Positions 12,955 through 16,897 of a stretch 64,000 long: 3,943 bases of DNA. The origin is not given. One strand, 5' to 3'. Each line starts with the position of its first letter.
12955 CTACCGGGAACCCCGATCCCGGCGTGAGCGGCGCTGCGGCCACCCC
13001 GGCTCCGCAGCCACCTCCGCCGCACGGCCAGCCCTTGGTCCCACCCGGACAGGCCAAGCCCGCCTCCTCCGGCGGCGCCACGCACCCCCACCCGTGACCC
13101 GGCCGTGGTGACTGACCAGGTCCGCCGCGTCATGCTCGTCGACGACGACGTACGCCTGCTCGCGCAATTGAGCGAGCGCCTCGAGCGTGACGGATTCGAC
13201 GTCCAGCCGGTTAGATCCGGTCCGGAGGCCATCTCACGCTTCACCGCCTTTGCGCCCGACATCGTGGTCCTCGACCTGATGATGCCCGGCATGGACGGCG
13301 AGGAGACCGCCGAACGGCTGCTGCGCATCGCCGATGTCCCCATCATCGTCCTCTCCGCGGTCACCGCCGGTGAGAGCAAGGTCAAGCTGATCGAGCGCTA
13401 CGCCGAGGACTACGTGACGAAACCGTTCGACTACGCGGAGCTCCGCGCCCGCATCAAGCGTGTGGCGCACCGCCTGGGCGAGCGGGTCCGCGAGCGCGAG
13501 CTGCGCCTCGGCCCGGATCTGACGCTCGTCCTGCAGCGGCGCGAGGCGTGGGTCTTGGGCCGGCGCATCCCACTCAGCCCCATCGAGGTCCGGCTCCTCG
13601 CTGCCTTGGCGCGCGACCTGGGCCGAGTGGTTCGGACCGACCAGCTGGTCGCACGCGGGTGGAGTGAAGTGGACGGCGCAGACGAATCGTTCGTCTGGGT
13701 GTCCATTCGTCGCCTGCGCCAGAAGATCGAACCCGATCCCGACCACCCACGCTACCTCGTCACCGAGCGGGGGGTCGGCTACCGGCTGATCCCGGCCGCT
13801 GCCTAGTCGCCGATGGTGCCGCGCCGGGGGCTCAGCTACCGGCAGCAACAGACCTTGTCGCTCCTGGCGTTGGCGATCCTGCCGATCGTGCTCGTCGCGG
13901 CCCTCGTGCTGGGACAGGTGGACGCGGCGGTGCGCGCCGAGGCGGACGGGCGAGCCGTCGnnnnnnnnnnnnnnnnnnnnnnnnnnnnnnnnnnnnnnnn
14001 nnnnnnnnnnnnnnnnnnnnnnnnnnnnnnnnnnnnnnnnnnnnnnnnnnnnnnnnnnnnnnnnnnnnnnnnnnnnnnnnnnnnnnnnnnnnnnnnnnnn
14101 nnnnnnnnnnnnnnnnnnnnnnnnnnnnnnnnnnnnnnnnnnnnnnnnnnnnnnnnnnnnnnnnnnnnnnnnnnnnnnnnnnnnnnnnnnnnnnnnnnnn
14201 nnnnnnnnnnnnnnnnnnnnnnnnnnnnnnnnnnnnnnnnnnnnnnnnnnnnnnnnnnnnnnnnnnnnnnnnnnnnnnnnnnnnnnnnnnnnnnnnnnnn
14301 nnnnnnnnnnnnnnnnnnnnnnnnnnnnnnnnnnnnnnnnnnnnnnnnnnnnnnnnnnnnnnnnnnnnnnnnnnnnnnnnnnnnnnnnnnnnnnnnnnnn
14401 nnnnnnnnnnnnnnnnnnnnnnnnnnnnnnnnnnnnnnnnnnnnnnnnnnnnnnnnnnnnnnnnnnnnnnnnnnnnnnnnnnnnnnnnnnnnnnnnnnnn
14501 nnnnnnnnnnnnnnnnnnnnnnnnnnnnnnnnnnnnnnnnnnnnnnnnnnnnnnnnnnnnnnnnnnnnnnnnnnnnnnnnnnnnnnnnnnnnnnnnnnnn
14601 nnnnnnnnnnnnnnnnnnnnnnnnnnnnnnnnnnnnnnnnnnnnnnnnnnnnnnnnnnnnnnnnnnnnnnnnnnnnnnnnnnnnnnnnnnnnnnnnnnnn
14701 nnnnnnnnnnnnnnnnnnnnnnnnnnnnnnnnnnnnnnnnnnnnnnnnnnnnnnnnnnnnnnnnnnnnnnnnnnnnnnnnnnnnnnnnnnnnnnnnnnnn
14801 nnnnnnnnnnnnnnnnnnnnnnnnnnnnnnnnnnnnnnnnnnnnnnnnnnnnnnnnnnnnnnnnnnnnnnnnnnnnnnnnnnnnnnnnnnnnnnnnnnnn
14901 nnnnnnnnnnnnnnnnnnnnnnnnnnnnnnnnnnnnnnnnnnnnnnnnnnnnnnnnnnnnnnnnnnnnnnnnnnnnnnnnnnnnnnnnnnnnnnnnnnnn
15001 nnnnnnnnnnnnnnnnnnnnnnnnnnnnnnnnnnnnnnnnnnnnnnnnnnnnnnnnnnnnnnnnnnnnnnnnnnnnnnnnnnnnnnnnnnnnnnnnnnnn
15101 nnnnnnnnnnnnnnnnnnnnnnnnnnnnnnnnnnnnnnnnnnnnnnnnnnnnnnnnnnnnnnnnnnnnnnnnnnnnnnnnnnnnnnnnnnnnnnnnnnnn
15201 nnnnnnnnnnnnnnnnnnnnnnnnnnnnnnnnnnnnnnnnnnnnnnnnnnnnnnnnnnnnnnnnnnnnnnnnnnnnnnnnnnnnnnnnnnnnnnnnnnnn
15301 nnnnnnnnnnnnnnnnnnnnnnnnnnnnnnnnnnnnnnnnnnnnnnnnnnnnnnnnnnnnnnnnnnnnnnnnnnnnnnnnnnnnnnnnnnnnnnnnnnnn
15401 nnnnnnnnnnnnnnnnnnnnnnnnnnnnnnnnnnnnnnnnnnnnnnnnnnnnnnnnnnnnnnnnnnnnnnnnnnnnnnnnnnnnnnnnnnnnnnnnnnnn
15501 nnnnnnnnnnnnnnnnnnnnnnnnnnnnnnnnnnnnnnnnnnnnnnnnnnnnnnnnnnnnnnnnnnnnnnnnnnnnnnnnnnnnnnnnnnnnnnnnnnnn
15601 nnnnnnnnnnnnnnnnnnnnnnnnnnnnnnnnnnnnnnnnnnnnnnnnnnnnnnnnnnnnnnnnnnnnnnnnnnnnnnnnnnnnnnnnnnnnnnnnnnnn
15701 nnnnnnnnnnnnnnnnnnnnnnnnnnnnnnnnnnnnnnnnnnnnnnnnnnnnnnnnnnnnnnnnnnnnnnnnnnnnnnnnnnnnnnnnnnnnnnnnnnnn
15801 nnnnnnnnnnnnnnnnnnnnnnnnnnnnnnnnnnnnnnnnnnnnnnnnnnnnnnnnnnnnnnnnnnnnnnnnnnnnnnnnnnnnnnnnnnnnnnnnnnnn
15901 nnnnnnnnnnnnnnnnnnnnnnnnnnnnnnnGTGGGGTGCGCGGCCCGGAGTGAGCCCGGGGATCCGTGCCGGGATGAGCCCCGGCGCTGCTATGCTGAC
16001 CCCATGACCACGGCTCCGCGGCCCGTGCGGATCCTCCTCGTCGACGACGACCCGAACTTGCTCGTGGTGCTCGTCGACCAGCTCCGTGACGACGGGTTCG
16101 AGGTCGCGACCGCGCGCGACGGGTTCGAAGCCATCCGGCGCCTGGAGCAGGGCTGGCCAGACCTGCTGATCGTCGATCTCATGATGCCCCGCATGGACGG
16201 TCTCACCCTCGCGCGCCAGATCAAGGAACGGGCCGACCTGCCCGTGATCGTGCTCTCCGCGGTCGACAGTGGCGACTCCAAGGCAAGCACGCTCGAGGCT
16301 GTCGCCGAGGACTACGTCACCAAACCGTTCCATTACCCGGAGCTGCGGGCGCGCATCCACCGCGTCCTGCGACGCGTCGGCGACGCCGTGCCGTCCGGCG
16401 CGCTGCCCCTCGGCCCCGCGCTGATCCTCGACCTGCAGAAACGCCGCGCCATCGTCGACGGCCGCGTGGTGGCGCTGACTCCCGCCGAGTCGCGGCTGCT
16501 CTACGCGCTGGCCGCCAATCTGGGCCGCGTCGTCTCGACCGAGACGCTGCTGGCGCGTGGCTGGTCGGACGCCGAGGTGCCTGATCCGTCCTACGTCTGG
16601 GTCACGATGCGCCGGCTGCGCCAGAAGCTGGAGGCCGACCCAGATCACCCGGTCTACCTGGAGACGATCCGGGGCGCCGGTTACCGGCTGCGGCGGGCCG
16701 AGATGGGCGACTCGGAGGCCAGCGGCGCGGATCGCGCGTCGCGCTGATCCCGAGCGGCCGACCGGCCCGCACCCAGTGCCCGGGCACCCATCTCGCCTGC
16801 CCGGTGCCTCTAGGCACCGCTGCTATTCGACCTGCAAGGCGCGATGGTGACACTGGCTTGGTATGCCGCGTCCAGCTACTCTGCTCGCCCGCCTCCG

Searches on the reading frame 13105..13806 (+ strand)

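Call 37: search_protein_families(library=pfam, proteins=[window:13105-13806:+], max_evalue=0.01)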
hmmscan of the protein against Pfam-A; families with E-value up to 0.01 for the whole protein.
window:13105-13806:+ (233 aa): 3 families
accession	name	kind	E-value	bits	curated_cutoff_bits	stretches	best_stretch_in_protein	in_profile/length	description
PF00072.30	Response_reg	-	4.1e-24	85.3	30.2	1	9-118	1-111/111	Response regulator receiver domain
PF00486.34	Trans_reg_C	-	2e-20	73.1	26.2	1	152-228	1-77/77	Transcriptional regulatory protein, C terminal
PF20161.5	VpsR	-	0.0049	17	23.7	1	21-117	22-120/121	VpsR domain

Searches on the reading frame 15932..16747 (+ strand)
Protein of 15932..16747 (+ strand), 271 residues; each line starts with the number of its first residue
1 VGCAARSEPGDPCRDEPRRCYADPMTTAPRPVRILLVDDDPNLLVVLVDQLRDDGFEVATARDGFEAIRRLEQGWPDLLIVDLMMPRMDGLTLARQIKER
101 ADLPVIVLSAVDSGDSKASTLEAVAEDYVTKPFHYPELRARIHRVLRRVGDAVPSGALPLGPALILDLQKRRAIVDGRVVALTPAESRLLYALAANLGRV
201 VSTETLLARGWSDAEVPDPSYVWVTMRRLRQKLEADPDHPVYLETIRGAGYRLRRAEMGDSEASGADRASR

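Call 37: search_protein_families(library=pfam, proteins=[window:15932-16747:+], max_evalue=0.01)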
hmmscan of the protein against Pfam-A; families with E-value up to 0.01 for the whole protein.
window:15932-16747:+ (271 aa): 2 families
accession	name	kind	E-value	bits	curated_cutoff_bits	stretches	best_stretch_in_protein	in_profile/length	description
PF00072.30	Response_reg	-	8.8e-29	100.4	30.2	1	34-142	1-110/111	Response regulator receiver domain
PF00486.34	Trans_reg_C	-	3.4e-22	78.8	26.2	1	177-253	1-77/77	Transcriptional regulatory protein, C terminal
